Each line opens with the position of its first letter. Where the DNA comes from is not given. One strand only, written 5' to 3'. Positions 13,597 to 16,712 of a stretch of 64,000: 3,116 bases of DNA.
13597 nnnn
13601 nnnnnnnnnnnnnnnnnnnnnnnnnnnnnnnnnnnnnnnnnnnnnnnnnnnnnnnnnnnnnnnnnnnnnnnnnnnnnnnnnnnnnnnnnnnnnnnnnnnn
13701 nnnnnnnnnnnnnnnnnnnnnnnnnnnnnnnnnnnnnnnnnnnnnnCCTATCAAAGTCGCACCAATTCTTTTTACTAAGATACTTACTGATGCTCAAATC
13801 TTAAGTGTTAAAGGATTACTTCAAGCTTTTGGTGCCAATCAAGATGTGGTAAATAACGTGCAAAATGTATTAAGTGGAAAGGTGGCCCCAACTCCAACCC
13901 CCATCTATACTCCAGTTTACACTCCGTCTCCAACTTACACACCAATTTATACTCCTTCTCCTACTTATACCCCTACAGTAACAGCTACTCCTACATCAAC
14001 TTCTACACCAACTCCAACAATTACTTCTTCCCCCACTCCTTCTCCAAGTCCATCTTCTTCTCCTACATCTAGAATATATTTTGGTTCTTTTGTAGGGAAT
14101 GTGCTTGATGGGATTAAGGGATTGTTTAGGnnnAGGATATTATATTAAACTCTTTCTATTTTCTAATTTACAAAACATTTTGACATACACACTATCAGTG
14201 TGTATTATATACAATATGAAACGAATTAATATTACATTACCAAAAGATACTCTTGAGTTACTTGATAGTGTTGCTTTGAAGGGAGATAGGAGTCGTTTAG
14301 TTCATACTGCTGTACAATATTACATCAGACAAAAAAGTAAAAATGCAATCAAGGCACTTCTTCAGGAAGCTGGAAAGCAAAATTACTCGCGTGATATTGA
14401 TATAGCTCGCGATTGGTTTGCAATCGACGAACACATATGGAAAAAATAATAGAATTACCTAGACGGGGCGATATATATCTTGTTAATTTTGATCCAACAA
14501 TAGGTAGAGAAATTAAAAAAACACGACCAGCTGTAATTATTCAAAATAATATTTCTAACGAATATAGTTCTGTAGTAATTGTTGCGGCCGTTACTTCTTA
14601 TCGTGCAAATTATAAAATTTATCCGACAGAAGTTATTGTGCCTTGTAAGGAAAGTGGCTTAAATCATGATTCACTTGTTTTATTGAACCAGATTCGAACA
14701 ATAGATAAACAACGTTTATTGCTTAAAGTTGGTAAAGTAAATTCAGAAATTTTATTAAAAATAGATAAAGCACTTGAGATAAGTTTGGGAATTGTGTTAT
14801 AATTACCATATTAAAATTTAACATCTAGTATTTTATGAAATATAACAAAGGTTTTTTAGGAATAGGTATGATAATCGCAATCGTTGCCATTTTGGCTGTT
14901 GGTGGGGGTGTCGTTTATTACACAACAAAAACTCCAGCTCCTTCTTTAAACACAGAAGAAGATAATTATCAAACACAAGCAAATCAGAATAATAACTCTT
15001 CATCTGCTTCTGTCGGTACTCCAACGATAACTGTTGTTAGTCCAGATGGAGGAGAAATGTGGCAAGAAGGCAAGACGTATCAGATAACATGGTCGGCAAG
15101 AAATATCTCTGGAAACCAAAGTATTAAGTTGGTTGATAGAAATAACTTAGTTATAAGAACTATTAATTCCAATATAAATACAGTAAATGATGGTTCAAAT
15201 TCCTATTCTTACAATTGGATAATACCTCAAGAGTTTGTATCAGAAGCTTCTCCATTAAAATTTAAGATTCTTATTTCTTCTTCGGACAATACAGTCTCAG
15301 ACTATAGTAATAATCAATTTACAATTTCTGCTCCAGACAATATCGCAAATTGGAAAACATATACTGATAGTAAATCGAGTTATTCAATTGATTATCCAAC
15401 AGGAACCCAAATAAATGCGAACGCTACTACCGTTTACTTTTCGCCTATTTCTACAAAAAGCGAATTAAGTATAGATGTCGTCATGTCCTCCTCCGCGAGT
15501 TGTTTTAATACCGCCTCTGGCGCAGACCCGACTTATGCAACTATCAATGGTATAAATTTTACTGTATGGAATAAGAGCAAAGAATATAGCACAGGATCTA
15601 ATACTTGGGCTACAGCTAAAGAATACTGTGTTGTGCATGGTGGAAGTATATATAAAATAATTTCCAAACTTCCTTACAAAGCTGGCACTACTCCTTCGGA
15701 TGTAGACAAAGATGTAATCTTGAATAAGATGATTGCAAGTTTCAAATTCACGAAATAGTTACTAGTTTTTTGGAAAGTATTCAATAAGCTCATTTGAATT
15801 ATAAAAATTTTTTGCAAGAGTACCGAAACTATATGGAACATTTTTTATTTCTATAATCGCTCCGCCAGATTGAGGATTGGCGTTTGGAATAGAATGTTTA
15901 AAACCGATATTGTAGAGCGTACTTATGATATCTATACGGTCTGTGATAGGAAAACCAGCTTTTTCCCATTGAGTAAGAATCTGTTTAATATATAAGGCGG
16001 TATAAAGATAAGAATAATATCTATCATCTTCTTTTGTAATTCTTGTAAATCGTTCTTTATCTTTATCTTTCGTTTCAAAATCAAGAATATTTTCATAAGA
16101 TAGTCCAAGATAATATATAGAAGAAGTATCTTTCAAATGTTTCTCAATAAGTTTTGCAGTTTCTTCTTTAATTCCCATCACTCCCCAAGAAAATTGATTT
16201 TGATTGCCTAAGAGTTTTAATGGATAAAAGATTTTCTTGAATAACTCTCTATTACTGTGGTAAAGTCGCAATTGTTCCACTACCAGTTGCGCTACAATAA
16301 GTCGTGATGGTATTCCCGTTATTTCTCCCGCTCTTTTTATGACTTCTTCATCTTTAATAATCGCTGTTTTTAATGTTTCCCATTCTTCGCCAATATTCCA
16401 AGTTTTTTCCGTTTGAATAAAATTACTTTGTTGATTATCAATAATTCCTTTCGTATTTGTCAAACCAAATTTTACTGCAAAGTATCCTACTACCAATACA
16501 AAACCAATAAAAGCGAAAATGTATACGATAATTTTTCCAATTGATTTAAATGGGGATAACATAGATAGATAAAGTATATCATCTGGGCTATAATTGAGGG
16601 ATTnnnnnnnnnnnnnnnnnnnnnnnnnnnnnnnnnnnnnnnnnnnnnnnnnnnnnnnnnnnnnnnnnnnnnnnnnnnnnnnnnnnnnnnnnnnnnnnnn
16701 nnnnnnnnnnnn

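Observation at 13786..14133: Conserved C-terminal module shared by two unrelated large secreted proteins; candidate surface-sorting or anchoring signal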

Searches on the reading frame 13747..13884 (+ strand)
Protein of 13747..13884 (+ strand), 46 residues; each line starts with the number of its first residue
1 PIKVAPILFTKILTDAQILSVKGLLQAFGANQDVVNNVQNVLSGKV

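Call 23: search_protein_representatives(alignment_id=A3)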
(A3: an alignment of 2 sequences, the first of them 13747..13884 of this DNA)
Query: 2 sequences, 49 profile positions. Proteins with E-value up to 0.001 (for the whole library): 430; up to 1e-10: 24; up to 1e-30: 0. The best 150 are listed.
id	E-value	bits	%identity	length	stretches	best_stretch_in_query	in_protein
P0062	1.9e-27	111.0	-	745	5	16-47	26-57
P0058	2.2e-23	97.9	-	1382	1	5-49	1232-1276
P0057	2.8e-22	94.4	-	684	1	1-49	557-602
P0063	3.7e-21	90.8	-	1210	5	16-46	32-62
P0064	3.3e-20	87.8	-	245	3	16-47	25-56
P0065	6.4e-20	86.9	-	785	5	13-48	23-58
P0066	6.8e-19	83.6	-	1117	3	16-49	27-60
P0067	2.5e-18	81.8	-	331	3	16-49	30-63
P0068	2.7e-18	81.7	-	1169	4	8-47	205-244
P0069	7.4e-18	80.3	-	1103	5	16-49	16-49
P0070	8.5e-17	76.8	-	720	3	16-49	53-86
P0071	2.9e-16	75.2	-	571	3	16-47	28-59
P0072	2.7e-15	72.1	-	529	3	16-49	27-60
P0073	6.1e-15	70.9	-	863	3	16-47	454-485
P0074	6.4e-15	70.8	-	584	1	12-49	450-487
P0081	3.9e-11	58.7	-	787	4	16-48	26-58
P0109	1.5e-07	47.3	-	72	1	15-47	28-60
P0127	4.3e-07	45.8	-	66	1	16-48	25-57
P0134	6.4e-07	45.2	-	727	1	16-48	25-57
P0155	1.4e-06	44.2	-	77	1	16-49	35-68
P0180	4.2e-06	42.6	-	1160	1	16-48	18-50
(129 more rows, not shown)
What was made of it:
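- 13783..13878 (+): 32-aa 'SFGA' domain of A (aa 569-600, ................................). The family has 430 cluster representatives at E <= 1e-3 (call 23).
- A search with the helix segment alone finds 430 cluster representatives at E <= 1e-3 (call 23).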

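Call 26: search_protein_families(library=pfam, proteins=[P0062, P0064, P0067, P0070, P0109, P0127, P0155, P0074, P0065, P0081], max_evalue=0.1)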
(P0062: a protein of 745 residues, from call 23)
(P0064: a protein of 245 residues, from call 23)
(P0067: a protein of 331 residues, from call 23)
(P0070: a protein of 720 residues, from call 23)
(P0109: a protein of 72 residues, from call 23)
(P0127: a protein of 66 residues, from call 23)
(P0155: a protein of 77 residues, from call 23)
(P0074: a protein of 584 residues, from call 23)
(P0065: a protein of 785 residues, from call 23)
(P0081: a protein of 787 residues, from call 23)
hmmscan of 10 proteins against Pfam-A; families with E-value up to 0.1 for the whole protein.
P0062 (745 aa): 2 families
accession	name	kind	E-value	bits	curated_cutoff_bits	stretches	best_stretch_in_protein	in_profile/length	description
PF01471.23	PG_binding_1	-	8.4e-08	32.7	23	1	80-136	1-57/57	Putative peptidoglycan binding domain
PF10342.15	Kre9_KNH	-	0.0073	17.5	24.6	0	474-535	2-62/94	Kre9/KNH-like N-terminal Ig-like domain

P0064 (245 aa): 5 families
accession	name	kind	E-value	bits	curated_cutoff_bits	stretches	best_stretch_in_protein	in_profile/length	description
PF05772.17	NinB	-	0.02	15.1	23.8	0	19-46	101-128/131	NinB protein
PF20278.3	CTD2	-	0.021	14.4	25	1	84-145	226-287/334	C-terminal domain 2 of the ABC-three component (ABC-3C) systems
PF10342.15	Kre9_KNH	-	0.053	14.7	24.6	0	152-223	1-75/94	Kre9/KNH-like N-terminal Ig-like domain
PF18321.7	3HCDH_RFF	-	0.093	13.5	23.6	0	19-43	37-61/69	3-hydroxybutyryl-CoA dehydrogenase reduced Rossmann-fold domain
PF22016.2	DUF6933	-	0.095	13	27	0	18-67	58-107/157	Domain of unknown function (DUF6933)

P0067 (331 aa): 5 families
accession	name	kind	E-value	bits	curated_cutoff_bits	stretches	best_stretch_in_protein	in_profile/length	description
PF01471.23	PG_binding_1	-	1.5e-05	25.5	23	1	98-131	18-51/57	Putative peptidoglycan binding domain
PF18911.6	PKD_4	-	0.00028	21.3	27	1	222-239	51-70/85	PKD domain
PF00801.26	PKD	-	0.0014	19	23.5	1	163-237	6-63/80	PKD domain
PF09374.15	PG_binding_3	-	0.0053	17.4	24.6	0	93-119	5-35/76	Predicted Peptidoglycan domain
PF21227.3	Myb_DNA-binding_7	-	0.07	13.5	27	0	37-61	8-32/49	Myb-like DNA-binding domain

P0070 (720 aa): 1 family
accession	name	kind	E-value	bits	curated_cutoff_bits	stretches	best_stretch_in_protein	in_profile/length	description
PF21060.3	Reovirus_L2_6th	-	0.079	13.8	27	0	588-674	15-98/98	Reovirus core-spike protein lambda-2 (L2), 6th domain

P0109 (72 aa): 0 families

P0127 (66 aa): 0 families

P0155 (77 aa): 0 families

P0074 (584 aa): 1 family
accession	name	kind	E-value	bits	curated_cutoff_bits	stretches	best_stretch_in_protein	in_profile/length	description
PF03498.20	CDtoxinA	-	0.0071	16.4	22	1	83-132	82-131/149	Cytolethal distending toxin A/C domain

P0065 (785 aa): 1 family
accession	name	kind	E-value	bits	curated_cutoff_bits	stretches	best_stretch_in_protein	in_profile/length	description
PF01471.23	PG_binding_1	-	2.5e-10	40.8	23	1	84-132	2-50/57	Putative peptidoglycan binding domain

P0081 (787 aa): 2 families
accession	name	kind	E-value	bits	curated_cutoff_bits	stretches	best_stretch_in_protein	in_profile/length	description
PF01471.23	PG_binding_1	-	8.5e-11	42.3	23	1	81-129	1-49/57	Putative peptidoglycan binding domain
PF02637.23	GatB_Yqey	-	0.053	13.8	27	0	430-478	36-85/148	GatB domain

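Call 27: search_protein_families(library=ncbifam, proteins=[P0062, P0064, P0067, P0070, P0109, P0127, P0155, P0074, P0065, P0081], max_evalue=0.1)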
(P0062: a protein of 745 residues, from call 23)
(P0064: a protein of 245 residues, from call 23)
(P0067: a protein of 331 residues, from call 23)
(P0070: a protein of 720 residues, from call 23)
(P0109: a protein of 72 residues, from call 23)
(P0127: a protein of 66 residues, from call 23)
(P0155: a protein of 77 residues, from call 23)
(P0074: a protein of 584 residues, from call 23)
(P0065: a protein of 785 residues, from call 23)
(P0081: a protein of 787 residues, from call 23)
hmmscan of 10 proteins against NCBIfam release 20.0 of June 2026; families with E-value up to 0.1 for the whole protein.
P0062 (745 aa): 3 families
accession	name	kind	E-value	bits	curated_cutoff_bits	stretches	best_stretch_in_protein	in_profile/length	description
TIGR02869.1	spore_SleB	equivalog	6.8e-06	26.1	236.5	1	74-152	6-69/201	spore cortex-lytic enzyme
NF011047.0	PRK14477.1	equivalog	0.0044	14.9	1229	0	375-439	648-711/917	bifunctional nitrogenase iron-molybdenum cofactor biosynthesis protein NifEN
NF052377.1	lmo1851_S41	exception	0.026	13.2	725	1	70-129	379-438/468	lmo1851 family serine protease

P0064 (245 aa): 0 families

P0067 (331 aa): 1 family
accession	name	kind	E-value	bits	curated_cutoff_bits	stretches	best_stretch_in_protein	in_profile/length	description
NF011047.0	PRK14477.1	equivalog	0.012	13.5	1229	1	24-68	649-691/917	bifunctional nitrogenase iron-molybdenum cofactor biosynthesis protein NifEN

P0070 (720 aa): 1 family
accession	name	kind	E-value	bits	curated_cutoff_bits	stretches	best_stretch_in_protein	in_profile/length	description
NF033662.1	acid_disulf_rpt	repeat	2.1e-06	27.4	41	1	522-545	6-28/32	acidic double-disulfide repeat-containing protein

P0109 (72 aa): 1 family
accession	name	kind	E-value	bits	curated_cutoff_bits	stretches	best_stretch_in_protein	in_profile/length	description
NF011360.0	PRK14779.1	subfamily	0.099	12.7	177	1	29-71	73-115/163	lipoprotein signal peptidase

P0127 (66 aa): 3 families
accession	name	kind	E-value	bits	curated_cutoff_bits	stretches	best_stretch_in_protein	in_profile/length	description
NF040942.2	hypo_ExtJ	equivalog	0.033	14.6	52.5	1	1-35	1-35/77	selenite/tellurite reduction operon protein ExtJ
NF040609.1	blaRASA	exception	0.084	11.9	600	1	3-59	7-63/295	RASA family extended-spectrum class A beta-lactamase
NF053819.1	EF0750_LPXTG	subfamily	0.095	13.2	47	0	1-37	1-41/105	EF2685/EF0750 family sortase-dependent surface protein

P0155 (77 aa): 0 families

P0074 (584 aa): 0 families

P0065 (785 aa): 4 families
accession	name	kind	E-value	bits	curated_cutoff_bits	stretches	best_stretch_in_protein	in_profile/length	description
TIGR02869.1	spore_SleB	equivalog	4.3e-08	33.3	236.5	1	76-150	5-79/201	spore cortex-lytic enzyme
TIGR03979.1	His_Ser_Rich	equivalog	0.012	15.6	121.65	1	44-137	103-184/190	His-Xaa-Ser repeat protein HxsA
NF052336.1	PdgHdaseHSB100310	equivalog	0.026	13.9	500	1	91-129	265-303/316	peptidoglycan hydrolase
NF052335.1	PdgHdaseHSB129560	equivalog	0.026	13.8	500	1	79-129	201-251/330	peptidoglycan hydrolase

P0081 (787 aa): 2 families
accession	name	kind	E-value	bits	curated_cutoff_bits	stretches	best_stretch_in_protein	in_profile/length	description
TIGR02869.1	spore_SleB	equivalog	1.9e-08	34.5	236.5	1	74-146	5-77/201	spore cortex-lytic enzyme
TIGR03979.1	His_Ser_Rich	equivalog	0.083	12.8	121.65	0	52-132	111-181/190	His-Xaa-Ser repeat protein HxsA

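Call 28: find_encoding_contigs(protein=P0074, flank=10000, max_places=4)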
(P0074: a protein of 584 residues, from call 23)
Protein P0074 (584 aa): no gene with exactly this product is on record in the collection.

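Call 82: list_cluster_members(proteins=[P0074, P0065, P0081, P0062, P0063, P0064, P0067, P0134, P0180, P0210])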
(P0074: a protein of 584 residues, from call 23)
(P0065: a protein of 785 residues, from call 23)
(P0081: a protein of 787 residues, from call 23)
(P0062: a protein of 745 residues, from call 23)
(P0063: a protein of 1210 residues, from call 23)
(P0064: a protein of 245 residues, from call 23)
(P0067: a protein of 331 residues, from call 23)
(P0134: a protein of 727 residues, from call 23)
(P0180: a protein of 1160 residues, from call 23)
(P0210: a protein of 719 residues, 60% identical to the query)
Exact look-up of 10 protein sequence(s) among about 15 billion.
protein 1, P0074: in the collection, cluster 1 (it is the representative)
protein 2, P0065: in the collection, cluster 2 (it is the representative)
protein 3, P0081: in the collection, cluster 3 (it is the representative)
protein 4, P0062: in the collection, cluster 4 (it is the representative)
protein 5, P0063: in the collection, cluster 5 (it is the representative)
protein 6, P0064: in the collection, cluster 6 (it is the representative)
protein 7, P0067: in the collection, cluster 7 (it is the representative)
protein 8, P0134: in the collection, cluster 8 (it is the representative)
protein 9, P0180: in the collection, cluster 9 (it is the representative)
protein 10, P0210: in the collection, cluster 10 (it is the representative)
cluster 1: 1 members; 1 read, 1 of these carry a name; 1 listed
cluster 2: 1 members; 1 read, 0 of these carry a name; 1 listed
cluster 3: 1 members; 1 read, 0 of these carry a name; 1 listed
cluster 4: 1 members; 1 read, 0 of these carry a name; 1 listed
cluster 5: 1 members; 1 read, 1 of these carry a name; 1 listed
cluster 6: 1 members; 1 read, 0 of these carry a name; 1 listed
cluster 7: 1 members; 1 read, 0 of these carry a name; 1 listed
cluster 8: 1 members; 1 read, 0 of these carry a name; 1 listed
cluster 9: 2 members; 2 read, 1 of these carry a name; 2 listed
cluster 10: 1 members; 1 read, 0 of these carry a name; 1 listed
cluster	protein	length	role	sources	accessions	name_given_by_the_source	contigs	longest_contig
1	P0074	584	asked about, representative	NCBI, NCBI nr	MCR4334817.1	MAG: hypothetical protein NUV47_03790 [Patescibacteria group bacterium] | hypothetical protein [Patescibacteria group bacterium]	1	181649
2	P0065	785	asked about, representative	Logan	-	-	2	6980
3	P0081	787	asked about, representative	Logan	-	-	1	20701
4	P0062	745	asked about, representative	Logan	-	-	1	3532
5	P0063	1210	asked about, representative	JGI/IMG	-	hypothetical protein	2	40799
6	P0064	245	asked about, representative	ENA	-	-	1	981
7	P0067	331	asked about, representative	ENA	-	-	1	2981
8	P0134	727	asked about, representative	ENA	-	-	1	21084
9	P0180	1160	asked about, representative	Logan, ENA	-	-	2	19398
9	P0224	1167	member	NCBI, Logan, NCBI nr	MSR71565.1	MAG: hypothetical protein EXS50_02785 [Candidatus Taylorbacteria bacterium] | hypothetical protein [Candidatus Taylorbacteria bacterium]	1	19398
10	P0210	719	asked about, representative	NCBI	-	-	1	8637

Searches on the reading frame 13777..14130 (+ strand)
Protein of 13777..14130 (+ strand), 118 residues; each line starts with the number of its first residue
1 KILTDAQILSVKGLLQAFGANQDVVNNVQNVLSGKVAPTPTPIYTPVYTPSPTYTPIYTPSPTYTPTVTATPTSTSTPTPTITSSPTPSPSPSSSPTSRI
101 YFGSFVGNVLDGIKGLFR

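Call 6: search_protein_families(library=ncbifam, proteins=[window:13777-14130:+], max_evalue=1)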
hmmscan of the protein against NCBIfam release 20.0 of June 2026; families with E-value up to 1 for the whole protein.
window:13777-14130:+ (118 aa): 5 families
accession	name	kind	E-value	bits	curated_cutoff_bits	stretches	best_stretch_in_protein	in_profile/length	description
NF005848.0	PRK07764.2-4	equivalog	0.016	13.8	1259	1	28-98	402-472/827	DNA polymerase III subunit gamma and tau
NF041057.1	Rcas_1661_fam_Se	equivalog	0.19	11.3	190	1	45-98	22-75/247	Rcas_1661 family thioredoxin-like (seleno)lipoprotein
TIGR00601.1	rad23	equivalog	0.33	10.1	207.3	1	37-95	86-143/381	UV excision repair protein Rad23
NF052345.1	S_layer_anammox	exception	0.45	7.7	1400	1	64-114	1274-1324/1596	Kustd1514 family S-layer glycoprotein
TIGR04526.1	predic_Ig_block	subfamily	0.62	8.9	150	1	22-89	60-135/693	putative immunoglobulin-blocking virulence protein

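Call 7: search_protein_families(library=pfam, proteins=[window:13777-14130:+], max_evalue=1)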
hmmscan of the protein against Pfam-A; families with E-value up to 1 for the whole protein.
window:13777-14130:+ (118 aa): 1 family
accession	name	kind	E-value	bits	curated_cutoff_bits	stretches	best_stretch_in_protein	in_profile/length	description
PF05283.16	MGC-24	-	0.68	10.7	28.5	1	26-83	41-97/140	Multi-glycosylated core protein 24 (MGC-24), sialomucin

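Call 9: find_homologous_proteins(query=window:13777-14130:+, max_evalue=10)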
Query window:13777-14130:+ (118 aa): 56 proteins with E <= 10 among 1493 candidates.
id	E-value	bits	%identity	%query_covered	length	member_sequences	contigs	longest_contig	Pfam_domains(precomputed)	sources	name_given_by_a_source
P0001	2.5e-6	45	-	-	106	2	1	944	-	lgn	-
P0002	2.4e-4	39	-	-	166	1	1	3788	PF05593.20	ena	-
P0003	2.8e-4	39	-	-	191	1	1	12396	-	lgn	-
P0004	3.6e-3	35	-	-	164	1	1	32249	-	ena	-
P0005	1.4e-2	33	47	25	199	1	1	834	PF00173.34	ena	-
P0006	1.7e-2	33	-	-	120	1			-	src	-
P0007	2.2e-2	33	-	-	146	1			-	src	-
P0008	4.8e-2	32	-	-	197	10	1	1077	-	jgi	jgi:hypothetical protein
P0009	5.4e-2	31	-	-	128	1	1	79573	PF05887.17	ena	-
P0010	5.9e-2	31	-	-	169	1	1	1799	PF06737.20,PF01464.26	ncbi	-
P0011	6.1e-2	31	-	-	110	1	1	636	-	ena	-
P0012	6.4e-2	31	-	-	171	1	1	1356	-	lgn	-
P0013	7.1e-2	31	-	-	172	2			-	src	-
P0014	1.3e-1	30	47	14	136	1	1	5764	PF27998.1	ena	-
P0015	1.4e-1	30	-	-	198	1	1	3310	-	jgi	jgi:hypothetical protein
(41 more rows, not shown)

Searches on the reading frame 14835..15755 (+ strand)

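Call 22: search_protein_families(library=pfam, proteins=[window:14835-15755:+], max_evalue=0.01)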
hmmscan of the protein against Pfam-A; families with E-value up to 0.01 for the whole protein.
window:14835-15755:+ (307 aa): 3 families
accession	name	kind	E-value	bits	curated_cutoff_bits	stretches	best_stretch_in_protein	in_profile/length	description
PF10342.15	Kre9_KNH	-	7.7e-05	23.8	24.6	1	69-164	1-94/94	Kre9/KNH-like N-terminal Ig-like domain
PF24908.1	Ig_SIBA-E_2nd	-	0.00061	20.4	27.8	1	158-206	14-62/117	Integrin beta-like protein A-E, second Ig-like domain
PF17957.7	Big_7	-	0.0019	19.2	24.1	0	63-131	1-59/70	Bacterial Ig domain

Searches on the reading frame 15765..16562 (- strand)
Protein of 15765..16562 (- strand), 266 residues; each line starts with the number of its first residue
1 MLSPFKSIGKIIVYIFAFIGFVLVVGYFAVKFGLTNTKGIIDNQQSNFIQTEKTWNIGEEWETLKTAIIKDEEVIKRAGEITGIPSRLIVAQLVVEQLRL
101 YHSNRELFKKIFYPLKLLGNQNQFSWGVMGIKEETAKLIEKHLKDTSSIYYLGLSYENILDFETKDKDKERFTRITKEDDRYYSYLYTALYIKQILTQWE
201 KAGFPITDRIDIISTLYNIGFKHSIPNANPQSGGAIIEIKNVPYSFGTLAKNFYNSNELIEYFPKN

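Call 22: search_protein_families(library=pfam, proteins=[window:15765-16562:-], max_evalue=0.01)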
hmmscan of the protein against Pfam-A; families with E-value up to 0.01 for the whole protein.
window:15765-16562:- (266 aa): 0 families

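Call 71: search_solved_structures(query=A5, max_evalue=10, show_alignments=1)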
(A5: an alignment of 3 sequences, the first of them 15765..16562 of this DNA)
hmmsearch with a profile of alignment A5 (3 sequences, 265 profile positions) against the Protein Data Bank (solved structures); distinct sequences matched with E-value up to 10: 0.

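Call 72: search_protein_families(library=pfam, alignment_id=A5, max_evalue=10)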
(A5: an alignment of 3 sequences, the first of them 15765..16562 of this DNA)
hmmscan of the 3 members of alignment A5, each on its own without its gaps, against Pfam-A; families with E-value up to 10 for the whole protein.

A. member 1, window:15765-16562:- (266 aa): 0 families

B. families by the number of members that match (of 3 scanned): 3 families
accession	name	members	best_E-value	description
PF07182.16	DUF1402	1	0.018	Protein of unknown function (DUF1402)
PF05751.16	FixH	1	0.12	FixH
PF17440.7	Thiol_cytolys_C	1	0.13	Thiol-activated cytolysin beta sandwich domain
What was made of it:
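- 15762..16562 (-): 266-aa protein with an N-terminal TM helix, transcribed divergently from B. It is a candidate partner only: a conserved neighbour of tail-bearing genes. No Pfam or PDB sequence match (calls 22, 71, 72).
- Tried and rejected: A profile search of PDB sequences and Pfam gave nothing (calls 71, 72).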

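Call 80: predict_structure(protein=window:15765-16562:-)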
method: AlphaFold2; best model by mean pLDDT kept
length: 266 residues; sequences in the alignment: 1
mean_pLDDT: 40.7   pTM: 0.22
mean pLDDT of the five models: 40.7, 38.2, 37.4, 37.3, 35.9
residues with pLDDT >= 90: 13; 70-90: 13; 50-70: 11; < 50: 229
segments of 3 or more residues with pLDDT < 50: 41-266
pLDDT, mean of each block of 10 residues (from residue 1): 69 92 89 61 39 36 37 42 38 40 36 31 30 40 32 28 34 31 32 40 38 32 31 26 31 31 28
secondary structure, 60 per line:
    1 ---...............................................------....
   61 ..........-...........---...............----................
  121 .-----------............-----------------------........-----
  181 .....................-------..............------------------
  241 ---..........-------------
elements in order: H4-50 H57-70 H72-82 H86-100 H105-121 H133-144 H168-175 H181-201 H209-222 H244-253
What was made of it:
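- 15762..16562 (-): The single-sequence AF2 model was unusable, pLDDT 41 (call 80).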
